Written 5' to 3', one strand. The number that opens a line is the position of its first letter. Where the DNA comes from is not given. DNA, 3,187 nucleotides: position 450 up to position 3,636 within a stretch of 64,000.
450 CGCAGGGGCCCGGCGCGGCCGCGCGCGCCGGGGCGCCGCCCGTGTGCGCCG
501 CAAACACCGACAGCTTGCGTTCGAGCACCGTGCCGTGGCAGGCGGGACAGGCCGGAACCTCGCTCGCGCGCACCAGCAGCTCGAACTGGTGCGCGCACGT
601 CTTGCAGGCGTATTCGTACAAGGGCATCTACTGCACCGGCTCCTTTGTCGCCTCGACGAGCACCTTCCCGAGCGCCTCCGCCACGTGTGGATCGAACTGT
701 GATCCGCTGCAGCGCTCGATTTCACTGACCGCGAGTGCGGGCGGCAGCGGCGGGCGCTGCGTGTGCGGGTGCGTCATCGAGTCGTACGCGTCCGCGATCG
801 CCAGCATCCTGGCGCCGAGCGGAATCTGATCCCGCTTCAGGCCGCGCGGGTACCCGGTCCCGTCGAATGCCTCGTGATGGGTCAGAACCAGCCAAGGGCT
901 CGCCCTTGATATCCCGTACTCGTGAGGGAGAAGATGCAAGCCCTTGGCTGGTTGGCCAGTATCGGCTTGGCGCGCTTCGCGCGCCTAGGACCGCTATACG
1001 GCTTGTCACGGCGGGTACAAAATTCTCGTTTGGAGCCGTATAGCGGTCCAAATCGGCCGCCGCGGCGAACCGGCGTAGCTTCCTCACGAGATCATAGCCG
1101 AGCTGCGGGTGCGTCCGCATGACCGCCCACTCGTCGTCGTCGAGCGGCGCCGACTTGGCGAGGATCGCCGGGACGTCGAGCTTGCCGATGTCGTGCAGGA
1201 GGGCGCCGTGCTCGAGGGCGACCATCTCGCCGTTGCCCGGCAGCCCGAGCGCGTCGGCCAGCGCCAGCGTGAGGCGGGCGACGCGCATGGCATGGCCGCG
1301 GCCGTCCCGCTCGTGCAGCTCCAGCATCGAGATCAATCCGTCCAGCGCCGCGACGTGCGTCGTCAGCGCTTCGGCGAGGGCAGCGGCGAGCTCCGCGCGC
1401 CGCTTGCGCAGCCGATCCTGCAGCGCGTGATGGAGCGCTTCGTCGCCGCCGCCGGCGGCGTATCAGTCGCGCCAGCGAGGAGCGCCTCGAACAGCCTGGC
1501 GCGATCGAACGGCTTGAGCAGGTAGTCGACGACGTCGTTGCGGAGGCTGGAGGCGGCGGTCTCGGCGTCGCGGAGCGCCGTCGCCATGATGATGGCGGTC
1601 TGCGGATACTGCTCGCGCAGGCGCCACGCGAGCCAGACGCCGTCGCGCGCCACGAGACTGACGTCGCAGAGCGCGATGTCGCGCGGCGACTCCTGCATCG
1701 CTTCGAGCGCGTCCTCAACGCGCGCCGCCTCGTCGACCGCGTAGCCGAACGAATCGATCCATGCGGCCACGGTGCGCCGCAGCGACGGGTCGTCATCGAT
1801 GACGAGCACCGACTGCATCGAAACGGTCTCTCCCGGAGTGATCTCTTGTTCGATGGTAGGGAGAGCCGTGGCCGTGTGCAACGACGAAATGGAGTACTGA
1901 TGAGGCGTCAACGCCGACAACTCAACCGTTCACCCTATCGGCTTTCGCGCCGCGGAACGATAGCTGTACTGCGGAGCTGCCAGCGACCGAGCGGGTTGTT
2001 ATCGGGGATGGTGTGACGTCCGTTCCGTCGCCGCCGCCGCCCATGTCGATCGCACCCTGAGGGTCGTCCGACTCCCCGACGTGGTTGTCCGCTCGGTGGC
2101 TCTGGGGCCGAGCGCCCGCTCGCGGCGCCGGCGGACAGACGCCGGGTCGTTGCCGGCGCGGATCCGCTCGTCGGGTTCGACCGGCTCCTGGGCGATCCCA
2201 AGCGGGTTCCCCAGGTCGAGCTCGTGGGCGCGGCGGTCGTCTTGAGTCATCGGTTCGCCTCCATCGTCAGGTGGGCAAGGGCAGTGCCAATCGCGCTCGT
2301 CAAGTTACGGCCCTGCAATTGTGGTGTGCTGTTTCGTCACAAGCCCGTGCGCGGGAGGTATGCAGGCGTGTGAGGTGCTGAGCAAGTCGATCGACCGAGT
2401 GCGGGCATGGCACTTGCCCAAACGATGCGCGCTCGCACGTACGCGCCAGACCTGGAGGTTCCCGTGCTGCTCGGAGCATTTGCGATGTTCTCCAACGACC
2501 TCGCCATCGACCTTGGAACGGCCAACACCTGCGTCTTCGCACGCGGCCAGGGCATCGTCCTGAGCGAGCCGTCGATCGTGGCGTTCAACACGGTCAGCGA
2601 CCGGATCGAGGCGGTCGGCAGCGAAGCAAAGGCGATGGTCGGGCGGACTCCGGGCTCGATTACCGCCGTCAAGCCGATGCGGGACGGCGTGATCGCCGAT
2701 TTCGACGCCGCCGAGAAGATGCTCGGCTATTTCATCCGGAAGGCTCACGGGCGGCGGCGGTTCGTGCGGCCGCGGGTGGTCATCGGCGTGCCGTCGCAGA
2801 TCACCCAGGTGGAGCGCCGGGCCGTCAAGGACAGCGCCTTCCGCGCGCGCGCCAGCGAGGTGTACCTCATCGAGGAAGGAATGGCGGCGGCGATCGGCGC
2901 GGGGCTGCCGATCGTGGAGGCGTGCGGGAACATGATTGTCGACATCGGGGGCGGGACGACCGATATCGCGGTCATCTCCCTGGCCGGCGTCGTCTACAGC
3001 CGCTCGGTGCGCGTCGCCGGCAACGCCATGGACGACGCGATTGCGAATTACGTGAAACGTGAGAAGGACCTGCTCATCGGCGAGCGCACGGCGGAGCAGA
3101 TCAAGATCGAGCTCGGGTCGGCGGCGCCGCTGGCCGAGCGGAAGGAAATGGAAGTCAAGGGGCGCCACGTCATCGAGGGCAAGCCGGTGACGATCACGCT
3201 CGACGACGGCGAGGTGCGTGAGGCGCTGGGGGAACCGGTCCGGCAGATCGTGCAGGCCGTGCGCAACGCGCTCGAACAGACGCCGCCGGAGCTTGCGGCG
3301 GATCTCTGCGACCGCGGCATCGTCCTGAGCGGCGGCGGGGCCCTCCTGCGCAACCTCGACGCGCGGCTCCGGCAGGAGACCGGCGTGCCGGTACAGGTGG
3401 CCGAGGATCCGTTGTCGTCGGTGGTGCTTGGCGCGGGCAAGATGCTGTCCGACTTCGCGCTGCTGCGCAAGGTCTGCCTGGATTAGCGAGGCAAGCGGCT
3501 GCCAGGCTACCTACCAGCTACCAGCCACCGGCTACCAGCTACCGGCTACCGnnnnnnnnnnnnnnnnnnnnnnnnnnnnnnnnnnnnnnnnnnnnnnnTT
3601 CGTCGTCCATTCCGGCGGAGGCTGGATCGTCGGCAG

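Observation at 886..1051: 160-nt three-hairpin element splits the HD-GYP domain; exact removal restores the consensus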

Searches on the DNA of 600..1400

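Call 6: search_rna_families(source=window, start=600, end=1400, threshold=evalue, max_evalue=10)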
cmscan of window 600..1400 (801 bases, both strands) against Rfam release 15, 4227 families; matches with E-value up to 10: 6.
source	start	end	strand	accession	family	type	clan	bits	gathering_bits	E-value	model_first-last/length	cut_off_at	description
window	981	1056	+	RF03975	mir-5881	Gene; miRNA;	-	23.6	87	0.0058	1-67/67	no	mir-5881 microRNA precursor family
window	982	1058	+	RF03374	mir-2001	Gene; miRNA;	-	19.1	74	0.32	1-72/72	no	mir-2001 microRNA precursor family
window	982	1058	-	RF03374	mir-2001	Gene; miRNA;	-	18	74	0.64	1-72/72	no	mir-2001 microRNA precursor family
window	887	952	-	RF03599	MIR1883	Gene; miRNA;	-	16.6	128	5.6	1-118/118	no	MIR1883 microRNA precursor family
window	886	953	-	RF01920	mir-764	Gene; miRNA;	-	16.3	82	3.5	1-85/85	no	mir-764 microRNA precursor family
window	832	862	-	RF03111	Zeta-pan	Gene; sRNA;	-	16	56.7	4.5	13-37/50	no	Zeta-pan RNA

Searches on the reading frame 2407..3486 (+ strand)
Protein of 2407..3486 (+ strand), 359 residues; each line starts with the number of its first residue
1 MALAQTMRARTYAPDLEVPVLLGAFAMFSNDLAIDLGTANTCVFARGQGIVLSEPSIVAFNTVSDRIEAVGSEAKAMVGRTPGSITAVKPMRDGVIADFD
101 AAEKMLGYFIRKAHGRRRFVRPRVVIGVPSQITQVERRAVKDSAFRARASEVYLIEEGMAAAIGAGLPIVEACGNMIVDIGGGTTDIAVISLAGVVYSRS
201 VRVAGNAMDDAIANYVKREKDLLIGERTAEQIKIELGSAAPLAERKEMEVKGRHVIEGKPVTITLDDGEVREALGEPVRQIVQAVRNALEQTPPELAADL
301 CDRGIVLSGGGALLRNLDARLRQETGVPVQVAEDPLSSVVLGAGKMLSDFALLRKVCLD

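Call 11: find_encoding_contigs(protein=window:2407-3486:+, flank=10000, max_places=6)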
Protein window:2407-3486:+ (359 aa): no gene with exactly this product is on record in the collection.
